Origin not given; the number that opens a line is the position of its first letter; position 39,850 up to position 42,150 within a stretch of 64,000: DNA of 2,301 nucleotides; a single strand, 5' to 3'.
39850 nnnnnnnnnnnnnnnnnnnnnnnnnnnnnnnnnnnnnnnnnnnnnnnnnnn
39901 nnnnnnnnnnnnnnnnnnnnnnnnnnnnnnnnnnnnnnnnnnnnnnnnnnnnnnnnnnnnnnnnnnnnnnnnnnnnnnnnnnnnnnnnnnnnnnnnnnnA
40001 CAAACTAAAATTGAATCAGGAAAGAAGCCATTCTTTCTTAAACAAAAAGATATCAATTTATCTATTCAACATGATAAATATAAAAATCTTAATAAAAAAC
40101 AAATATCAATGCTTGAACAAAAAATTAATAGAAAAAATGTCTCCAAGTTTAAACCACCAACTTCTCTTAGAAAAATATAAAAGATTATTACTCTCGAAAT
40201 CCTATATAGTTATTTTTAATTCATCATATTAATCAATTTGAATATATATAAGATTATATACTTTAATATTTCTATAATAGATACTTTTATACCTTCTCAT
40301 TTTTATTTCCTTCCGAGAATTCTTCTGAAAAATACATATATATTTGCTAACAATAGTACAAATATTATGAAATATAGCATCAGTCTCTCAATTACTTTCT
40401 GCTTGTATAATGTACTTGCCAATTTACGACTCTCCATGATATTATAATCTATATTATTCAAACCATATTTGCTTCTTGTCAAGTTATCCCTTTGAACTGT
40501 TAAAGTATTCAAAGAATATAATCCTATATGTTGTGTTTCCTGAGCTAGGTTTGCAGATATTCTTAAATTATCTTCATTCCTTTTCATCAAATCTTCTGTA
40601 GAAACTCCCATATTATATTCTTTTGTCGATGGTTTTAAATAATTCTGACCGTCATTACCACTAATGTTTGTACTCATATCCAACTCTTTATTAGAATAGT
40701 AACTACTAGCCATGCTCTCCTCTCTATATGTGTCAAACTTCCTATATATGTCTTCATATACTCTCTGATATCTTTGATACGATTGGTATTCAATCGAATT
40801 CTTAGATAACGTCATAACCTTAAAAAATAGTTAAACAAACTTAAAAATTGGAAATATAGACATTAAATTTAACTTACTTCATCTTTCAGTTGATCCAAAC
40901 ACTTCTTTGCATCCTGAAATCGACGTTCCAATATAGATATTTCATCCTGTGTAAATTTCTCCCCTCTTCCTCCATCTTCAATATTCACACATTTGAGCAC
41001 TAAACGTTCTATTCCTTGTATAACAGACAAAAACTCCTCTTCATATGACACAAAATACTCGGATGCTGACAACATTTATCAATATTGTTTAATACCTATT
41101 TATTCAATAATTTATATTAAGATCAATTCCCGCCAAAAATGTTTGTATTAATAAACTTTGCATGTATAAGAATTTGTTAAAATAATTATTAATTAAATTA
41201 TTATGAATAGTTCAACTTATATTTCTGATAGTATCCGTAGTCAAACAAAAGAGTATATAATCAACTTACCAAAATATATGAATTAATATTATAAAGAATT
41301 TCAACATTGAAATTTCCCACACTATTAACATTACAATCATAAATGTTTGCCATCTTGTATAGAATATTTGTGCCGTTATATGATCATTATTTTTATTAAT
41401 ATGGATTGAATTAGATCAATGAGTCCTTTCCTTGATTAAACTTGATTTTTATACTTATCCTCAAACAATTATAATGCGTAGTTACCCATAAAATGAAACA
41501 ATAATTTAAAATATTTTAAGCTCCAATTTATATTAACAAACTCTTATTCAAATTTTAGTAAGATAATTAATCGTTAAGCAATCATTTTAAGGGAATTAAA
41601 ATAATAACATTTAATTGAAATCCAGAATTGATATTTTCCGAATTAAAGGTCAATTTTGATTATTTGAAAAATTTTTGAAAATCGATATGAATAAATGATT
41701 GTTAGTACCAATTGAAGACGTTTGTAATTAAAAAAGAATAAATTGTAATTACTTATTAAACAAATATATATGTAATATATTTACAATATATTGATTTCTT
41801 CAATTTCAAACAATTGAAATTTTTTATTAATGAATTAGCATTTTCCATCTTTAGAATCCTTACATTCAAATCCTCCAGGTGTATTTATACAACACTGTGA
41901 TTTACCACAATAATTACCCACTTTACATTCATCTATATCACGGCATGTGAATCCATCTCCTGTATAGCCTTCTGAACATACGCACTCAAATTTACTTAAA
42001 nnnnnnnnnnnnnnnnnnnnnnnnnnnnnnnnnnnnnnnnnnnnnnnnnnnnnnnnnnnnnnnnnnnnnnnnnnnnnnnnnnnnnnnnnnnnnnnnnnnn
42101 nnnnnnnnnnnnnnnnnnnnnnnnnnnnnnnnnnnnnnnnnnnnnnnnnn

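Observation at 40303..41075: Two adjacent minus-strand ORFs are one Vti1-like SNARE gene joined by a 59-nt intron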

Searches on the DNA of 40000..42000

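Call 55: search_rna_families(source=window, start=40000, end=42000, threshold=evalue, max_evalue=1)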
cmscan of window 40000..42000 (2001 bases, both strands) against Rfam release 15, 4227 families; matches with E-value up to 1: 2.
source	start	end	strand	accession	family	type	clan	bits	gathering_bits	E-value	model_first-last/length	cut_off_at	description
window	41792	41881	-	RF02715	sno_ncR1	Gene; snRNA; snoRNA; HACA-box;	-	29.5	94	0.03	1-111/111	no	Small nucleolar RNA ncR1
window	41394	41473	+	RF02548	Oskar_OES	Cis-reg;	-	25.6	46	0.1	1-67/67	no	Oocyte entry signal (OES) from oskar mRNA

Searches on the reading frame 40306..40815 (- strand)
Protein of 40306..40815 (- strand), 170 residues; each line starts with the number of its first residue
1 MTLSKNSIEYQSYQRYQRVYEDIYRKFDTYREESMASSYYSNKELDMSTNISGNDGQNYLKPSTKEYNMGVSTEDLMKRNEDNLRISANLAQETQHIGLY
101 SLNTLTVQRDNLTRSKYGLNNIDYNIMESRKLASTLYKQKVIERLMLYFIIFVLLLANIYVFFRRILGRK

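Call 4: search_protein_families(library=pfam, proteins=[window:40306-40815:-], max_evalue=1)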
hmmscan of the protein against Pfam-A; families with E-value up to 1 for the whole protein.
seq(170 aa): 3 families
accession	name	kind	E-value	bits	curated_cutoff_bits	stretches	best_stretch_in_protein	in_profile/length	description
PF03908.18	Sec20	-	7.5e-06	26.2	27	1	84-166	11-92/92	Sec20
PF12352.13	V-SNARE_C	-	6.7e-05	23.5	27.1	1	77-132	3-58/66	Snare region anchored in the vesicle membrane C-terminus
PF11801.13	Tom37_C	-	0.049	14.1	22.5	1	93-162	8-80/145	Tom37 C-terminal domain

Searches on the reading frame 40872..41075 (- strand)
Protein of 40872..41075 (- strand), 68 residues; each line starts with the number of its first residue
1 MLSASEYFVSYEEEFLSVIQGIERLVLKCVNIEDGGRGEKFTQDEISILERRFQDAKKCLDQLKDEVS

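Call 4: search_protein_families(library=pfam, proteins=[window:40872-41075:-], max_evalue=1)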
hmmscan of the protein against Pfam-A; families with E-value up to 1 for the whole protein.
seq(68 aa): 2 families
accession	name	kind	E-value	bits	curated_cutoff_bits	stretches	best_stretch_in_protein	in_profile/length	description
PF05008.21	V-SNARE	-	0.00024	21.9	25.9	1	5-68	2-60/92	Vesicle transport v-SNARE protein N-terminus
PF19691.4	DUF6192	-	0.13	12.3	27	1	12-67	175-230/248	Family of unknown function (DUF6192)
